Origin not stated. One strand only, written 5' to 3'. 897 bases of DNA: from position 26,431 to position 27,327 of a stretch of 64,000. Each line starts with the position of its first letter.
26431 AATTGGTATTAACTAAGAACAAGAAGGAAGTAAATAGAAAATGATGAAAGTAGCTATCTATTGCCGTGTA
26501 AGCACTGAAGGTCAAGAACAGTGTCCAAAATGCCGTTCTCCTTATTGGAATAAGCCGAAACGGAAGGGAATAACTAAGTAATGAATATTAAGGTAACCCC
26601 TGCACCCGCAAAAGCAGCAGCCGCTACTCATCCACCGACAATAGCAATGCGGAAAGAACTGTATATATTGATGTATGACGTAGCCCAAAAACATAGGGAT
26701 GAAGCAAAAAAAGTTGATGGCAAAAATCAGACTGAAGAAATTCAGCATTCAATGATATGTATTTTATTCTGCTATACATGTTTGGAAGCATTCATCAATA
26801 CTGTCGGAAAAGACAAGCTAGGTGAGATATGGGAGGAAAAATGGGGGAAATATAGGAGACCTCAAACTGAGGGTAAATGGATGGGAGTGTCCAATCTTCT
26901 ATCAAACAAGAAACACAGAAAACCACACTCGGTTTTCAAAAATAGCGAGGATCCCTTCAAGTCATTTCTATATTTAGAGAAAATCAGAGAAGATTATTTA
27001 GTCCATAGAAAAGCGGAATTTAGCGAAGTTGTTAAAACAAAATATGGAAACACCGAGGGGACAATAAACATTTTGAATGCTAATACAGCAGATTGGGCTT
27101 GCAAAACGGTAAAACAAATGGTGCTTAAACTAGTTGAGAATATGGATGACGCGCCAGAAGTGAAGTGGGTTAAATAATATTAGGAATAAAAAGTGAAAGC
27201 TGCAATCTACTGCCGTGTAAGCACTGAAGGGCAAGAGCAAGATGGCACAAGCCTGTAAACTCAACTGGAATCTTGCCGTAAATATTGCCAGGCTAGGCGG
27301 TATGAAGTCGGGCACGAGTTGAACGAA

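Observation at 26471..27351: Two decayed large-serine-recombinase relics flanking an orphan gene, both retaining the catalytic N-terminus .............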

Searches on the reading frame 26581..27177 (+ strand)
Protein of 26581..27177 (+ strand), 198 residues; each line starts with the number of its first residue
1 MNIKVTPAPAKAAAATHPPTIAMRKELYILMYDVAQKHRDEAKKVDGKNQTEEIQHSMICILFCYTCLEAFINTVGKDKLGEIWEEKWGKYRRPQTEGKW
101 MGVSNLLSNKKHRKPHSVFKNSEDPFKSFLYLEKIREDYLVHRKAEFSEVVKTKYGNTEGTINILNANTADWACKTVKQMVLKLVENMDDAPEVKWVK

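Call 6: search_protein_families(library=pfam, max_evalue=1, proteins=[window:26581-27177:+])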
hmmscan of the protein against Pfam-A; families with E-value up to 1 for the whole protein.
window:26581-27177:+ (198 aa): 1 family
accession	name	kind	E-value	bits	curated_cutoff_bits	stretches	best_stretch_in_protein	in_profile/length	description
PF12907.13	zf-met2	-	0.11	13.1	27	1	64-88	2-26/38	Zinc-binding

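Call 14: find_homologous_proteins(query=window:26581-27177:+)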
Query window:26581-27177:+ (198 aa): 48 proteins with E <= 0.001 among 218 candidates.
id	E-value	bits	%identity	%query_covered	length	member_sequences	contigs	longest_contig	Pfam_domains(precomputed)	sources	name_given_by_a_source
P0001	1.5e-115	402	87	100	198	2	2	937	-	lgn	-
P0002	9.2e-113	393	87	100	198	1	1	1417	-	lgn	-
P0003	2.5e-105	368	83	100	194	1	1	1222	-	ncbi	-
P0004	9.7e-102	357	82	100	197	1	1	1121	-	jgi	-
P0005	6.1e-101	354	80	100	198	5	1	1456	-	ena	-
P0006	1.8e-100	352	77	100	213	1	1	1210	-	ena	-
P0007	2.2e-99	349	81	100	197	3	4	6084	-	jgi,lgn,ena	-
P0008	8.4e-98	344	78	100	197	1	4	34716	-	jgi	jgi:hypothetical protein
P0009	3.5e-97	342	78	100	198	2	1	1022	-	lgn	-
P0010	3.2e-93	329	74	100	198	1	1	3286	-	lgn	-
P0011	2.5e-91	323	72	100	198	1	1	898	-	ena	-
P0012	8.3e-90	318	70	100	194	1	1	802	-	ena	-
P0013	1.6e-88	313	70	100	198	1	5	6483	-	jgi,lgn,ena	-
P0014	9.9e-84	298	93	71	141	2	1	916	-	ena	-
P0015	4.8e-82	292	76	86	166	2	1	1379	-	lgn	-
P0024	1.6e-60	222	53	98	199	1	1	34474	-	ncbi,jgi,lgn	jgi:hypothetical protein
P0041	5.4e-53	198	56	90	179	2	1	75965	-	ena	-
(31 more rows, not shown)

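Call 15: find_encoding_contigs(protein=P0008, flank=6000, max_places=3)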
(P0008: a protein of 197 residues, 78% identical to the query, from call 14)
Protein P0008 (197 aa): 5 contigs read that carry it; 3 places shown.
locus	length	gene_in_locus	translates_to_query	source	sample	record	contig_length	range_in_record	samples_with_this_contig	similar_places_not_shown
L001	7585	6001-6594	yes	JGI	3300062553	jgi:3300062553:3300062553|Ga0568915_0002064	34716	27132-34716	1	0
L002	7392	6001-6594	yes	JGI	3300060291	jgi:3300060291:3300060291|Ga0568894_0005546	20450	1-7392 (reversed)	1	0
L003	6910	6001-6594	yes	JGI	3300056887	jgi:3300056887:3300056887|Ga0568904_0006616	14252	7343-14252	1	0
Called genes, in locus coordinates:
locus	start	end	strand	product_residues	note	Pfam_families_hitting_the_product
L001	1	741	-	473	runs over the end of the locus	PF01565:FAD_binding_4, PF02913:FAD-oxidase_C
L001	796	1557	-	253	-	PF01869:BcrAD_BadFG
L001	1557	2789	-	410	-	PF06050:HGD-D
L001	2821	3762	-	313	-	PF00753:Lactamase_B, PF19583:ODP, PF12706:Lactamase_B_2 (weak)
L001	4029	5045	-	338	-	PF18152:DAHP_snth_FXD, PF00793:DAHP_synth_1, PF03102:NeuB (weak)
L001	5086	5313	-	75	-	-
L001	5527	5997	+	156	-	-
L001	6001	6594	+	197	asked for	-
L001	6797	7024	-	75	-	-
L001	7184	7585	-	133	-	?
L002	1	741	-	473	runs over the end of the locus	PF01565:FAD_binding_4, PF02913:FAD-oxidase_C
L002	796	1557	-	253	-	PF01869:BcrAD_BadFG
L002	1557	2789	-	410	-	PF06050:HGD-D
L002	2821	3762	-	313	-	PF00753:Lactamase_B, PF19583:ODP, PF12706:Lactamase_B_2 (weak)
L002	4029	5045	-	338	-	PF18152:DAHP_snth_FXD, PF00793:DAHP_synth_1, PF03102:NeuB (weak)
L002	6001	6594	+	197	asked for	-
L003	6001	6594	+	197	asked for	-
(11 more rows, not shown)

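Call 16: find_encoding_contigs(protein=P0024, flank=6000, max_places=3)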
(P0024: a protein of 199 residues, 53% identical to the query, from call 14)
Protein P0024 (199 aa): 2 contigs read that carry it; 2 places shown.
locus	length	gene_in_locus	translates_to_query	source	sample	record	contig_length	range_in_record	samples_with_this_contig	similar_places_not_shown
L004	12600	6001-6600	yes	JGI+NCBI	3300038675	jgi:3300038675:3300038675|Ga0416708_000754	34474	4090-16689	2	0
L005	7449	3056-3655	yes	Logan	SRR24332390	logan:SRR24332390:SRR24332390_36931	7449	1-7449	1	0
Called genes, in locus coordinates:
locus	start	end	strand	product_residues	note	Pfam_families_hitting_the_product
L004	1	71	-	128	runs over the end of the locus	-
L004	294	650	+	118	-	PF01022:HTH_5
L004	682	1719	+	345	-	PF03773:ArsP_1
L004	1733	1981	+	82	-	PF13192:Thioredoxin_3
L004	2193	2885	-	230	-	PF24161:CCDC39 (weak)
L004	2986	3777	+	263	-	-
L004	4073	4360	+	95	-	-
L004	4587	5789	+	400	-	-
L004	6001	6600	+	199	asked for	-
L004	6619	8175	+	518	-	PF00239:Resolvase, PF07508:Recombinase, PF13408:Zn_ribbon_recom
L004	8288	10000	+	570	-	PF08497:Radical_SAM_N, PF04055:Radical_SAM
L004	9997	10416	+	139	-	PF01451:LMWPc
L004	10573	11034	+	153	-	-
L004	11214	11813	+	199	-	PF00156:Pribosyltran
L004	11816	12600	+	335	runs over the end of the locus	PF02729:OTCace_N, PF00185:OTCace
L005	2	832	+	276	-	?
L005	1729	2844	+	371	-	-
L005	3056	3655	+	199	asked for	-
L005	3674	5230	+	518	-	PF00239:Resolvase, PF07508:Recombinase, PF13408:Zn_ribbon_recom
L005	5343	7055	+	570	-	PF08497:Radical_SAM_N, PF04055:Radical_SAM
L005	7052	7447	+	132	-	?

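Call 17: find_encoding_contigs(protein=P0041, flank=6000, max_places=3)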
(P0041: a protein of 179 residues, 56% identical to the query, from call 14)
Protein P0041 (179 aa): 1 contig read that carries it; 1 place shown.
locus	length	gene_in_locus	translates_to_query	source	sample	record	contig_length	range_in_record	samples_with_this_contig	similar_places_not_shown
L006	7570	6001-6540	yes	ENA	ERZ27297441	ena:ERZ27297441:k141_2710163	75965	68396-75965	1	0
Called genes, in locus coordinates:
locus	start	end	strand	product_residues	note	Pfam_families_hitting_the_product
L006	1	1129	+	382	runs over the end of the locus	PF15869:TolB_like (faint), PF17170:DUF5128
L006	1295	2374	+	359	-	-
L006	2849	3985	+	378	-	PF17170:DUF5128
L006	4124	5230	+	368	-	PF17170:DUF5128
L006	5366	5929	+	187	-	-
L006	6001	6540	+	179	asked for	-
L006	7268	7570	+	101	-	?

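Call 21: find_encoding_contigs(protein=P0007, flank=6000, max_places=4)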
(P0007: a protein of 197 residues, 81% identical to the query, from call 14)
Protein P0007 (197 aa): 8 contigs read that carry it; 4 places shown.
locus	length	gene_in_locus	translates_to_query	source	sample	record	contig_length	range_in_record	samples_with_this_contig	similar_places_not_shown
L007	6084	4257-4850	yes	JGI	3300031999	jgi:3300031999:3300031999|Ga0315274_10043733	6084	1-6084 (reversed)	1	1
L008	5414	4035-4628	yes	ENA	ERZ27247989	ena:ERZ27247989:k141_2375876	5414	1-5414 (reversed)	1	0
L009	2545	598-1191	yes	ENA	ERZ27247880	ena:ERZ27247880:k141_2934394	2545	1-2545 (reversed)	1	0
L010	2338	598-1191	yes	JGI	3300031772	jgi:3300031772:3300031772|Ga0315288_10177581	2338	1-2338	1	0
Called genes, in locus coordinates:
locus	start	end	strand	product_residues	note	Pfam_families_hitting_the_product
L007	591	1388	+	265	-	PF10899:AbiGi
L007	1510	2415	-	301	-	-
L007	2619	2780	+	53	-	-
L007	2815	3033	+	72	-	PF12728:HTH_17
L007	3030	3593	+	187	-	-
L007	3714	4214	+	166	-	-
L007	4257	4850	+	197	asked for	-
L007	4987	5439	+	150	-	-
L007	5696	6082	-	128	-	?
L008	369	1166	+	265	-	PF10899:AbiGi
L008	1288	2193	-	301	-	-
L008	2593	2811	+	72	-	PF12728:HTH_17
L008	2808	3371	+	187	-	-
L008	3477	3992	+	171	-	-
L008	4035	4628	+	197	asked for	-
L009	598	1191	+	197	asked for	-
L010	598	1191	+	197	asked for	-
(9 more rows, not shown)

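Call 22: find_encoding_contigs(protein=P0013, flank=6000, max_places=4)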
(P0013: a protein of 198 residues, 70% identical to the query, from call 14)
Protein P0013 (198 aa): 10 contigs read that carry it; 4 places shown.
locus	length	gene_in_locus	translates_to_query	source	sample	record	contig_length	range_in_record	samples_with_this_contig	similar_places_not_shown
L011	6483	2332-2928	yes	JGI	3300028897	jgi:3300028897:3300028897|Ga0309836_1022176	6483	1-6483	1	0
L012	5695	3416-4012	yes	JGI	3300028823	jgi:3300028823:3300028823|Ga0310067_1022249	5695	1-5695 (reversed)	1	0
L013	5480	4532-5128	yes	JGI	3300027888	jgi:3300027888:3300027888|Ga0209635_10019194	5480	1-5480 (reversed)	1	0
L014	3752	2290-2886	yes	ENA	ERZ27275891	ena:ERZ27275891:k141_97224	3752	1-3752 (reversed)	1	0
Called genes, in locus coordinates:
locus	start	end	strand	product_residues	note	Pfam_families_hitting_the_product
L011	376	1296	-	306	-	PF18864:AbiTii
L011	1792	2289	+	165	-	-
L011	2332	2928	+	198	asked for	-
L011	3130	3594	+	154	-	PF01980:TrmO_N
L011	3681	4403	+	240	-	PF01925:TauE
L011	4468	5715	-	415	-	-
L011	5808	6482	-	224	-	?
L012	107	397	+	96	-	PF02583:Trns_repr_metal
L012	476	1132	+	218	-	PF13489:Methyltransf_23, PF08241:Methyltransf_11, PF13649:Methyltransf_25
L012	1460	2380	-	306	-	PF18864:AbiTii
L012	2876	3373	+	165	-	-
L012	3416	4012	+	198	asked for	-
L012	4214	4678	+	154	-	PF01980:TrmO_N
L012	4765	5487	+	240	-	PF01925:TauE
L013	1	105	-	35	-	?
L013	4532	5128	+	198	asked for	-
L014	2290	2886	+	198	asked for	-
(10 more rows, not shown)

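Call 23: find_encoding_contigs(protein=P0002, flank=3000, max_places=3)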
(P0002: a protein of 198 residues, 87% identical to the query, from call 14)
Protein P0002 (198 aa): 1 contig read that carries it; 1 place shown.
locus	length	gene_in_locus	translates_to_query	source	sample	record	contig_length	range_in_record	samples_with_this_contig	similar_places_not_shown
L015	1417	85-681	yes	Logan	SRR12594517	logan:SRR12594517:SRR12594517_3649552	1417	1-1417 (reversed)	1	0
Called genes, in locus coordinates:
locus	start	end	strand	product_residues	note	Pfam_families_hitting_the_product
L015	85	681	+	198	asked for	-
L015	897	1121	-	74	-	PF07927:HicA_toxin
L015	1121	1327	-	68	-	PF15919:HicB_lk_antitox, PF15970:HicB-like_2 (weak)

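Call 38: search_protein_families(library=pfam, max_evalue=0.1, proteins=[L007:4987-5439:+])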
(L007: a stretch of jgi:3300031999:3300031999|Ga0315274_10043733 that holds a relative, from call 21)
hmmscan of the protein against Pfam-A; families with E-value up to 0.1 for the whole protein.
L007:4987-5439:+ (150 aa): 0 families

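Call 39: search_protein_families(library=padloc, max_evalue=0.01, proteins=[window:26581-27177:+, L007:4987-5439:+, L007:3714-4214:+, L007:3030-3593:+])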
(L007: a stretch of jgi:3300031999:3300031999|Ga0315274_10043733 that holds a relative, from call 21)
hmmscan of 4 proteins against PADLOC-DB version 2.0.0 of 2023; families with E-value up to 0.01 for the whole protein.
window:26581-27177:+ (198 aa): 0 families

L007:4987-5439:+ (150 aa): 0 families

L007:3714-4214:+ (166 aa): 0 families

L007:3030-3593:+ (187 aa): 0 families

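Call 57: search_solved_structures(query=A1, max_evalue=1)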
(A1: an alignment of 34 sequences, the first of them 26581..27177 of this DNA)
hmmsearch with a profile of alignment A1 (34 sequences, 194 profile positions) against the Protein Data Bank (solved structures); distinct sequences matched with E-value up to 1: 0.

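Call 62: predict_structure(alignment_id=A1)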
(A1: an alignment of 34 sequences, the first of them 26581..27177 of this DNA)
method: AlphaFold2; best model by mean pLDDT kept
length: 198 residues; sequences in the alignment: 34
mean_pLDDT: 85.7   pTM: 0.81
mean pLDDT of the five models: 85.7, 84.3, 84.1, 83.6, 83.5
residues with pLDDT >= 90: 128; 70-90: 36; 50-70: 16; < 50: 18
segments of 3 or more residues with pLDDT < 50: 1-18
pLDDT, mean of each block of 10 residues (from residue 1): 43 46 81 98 96 96 96 93 87 77 96 96 97 89 71 78 87 99 96 91
secondary structure, 60 per line:
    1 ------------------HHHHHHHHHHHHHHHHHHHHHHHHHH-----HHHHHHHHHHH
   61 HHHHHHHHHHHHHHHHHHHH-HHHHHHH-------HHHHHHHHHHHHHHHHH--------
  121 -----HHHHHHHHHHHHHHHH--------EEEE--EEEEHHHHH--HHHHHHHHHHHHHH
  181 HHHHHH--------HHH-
elements in order: H19-44 H50-80 H82-88 H96-112 H126-141 E150-153 E156-159 H160-164 H167-186
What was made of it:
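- On HEPN domain (198-aa protein): AF2 model pLDDT 85.7, pTM 0.81 (call 62).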

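Call 67: fold_search(model_id=the predicted structure, library=pdb)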
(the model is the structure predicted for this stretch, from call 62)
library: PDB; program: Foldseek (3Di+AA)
matches with E <= 10: 286; with E <= 0.001: 0
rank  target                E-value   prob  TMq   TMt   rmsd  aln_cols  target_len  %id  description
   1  9fks_i                7.2e-01  0.57  0.37  0.28  12.2       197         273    8  Respiratory supercomplex CIII2-CIV2 from alphaproteobacterium (released 2025-12-17)
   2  4pho_B                8.0e-01  0.07  0.16  0.13  25.6       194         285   12  ClyA CC6/264 ox (2-303) (released 2014-09-24)
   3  2nw7_D                9.3e-01  0.11  0.23  0.19  15.7       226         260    8  Crystal Structure of Tryptophan 2,3-dioxygenase (TDO) from Xanthomonas campestris in complex with ferric heme. Northea (released 2006-12-19)
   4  5jrc_A                1.1e+00  0.16  0.25  0.27  18.3       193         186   10  Crystal structure of NeC3PO in complex with ssRNA. (released 2016-09-28)
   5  4phq_C                1.1e+00  0.11  0.22  0.16  25.9       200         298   14  ClyA CC6/264 ox (6-303) (released 2014-09-24)
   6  5vgz_X                1.1e+00  0.04  0.12  0.09  19.6       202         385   11  Conformational Landscape of the p28-Bound Human Proteasome Regulatory Particle (released 2017-08-23)
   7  5ecf_B                1.1e+00  0.16  0.25  0.32  16.4       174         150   10  Ligand binding domain 1 of Penicillium marneffei MP1 protein complexed with arachidonic acids (released 2016-10-19)
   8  5krw_MODEL_1_A        1.2e+00  0.11  0.19  0.24  13.5       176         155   12  Recognition and targeting mechanisms by chaperones in flagella assembly and operation (released 2016-08-17)
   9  7ate_C                1.4e+00  0.51  0.35  0.27   8.2       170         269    8  Cytochrome c oxidase structure in P-state (released 2021-12-01)
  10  3v5z_A                1.4e+00  0.10  0.22  0.27  20.1       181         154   10  Structure of FBXL5 hemerythrin domain, C2 cell, grown anaerobically (released 2012-01-25)
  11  5jfq_B                1.4e+00  0.07  0.19  0.14  14.6       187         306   11  Geranylgeranyl Pyrophosphate Synthetase from archaeon Geoglobus acetivorans (released 2017-05-24)
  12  7au3_C                1.5e+00  0.38  0.33  0.26  10.5       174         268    6  Cytochrome c oxidase structure in F-state (released 2021-12-01)
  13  7ae6_B                1.5e+00  0.21  0.30  0.39   7.9       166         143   11  Crystal structure of di-AMPylated HEPN(R102A) toxin (released 2020-12-30)
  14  3v5x_A                1.6e+00  0.09  0.22  0.27  20.1       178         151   11  Structure of FBXL5 hemerythrin domain, C2 cell (released 2012-01-25)
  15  3mvp_A                1.6e+00  0.06  0.18  0.18  12.5       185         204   13  The Crystal Structure of a TetR/AcrR transcriptional regulator from Streptococcus mutans to 1.85A (released 2010-05-12)
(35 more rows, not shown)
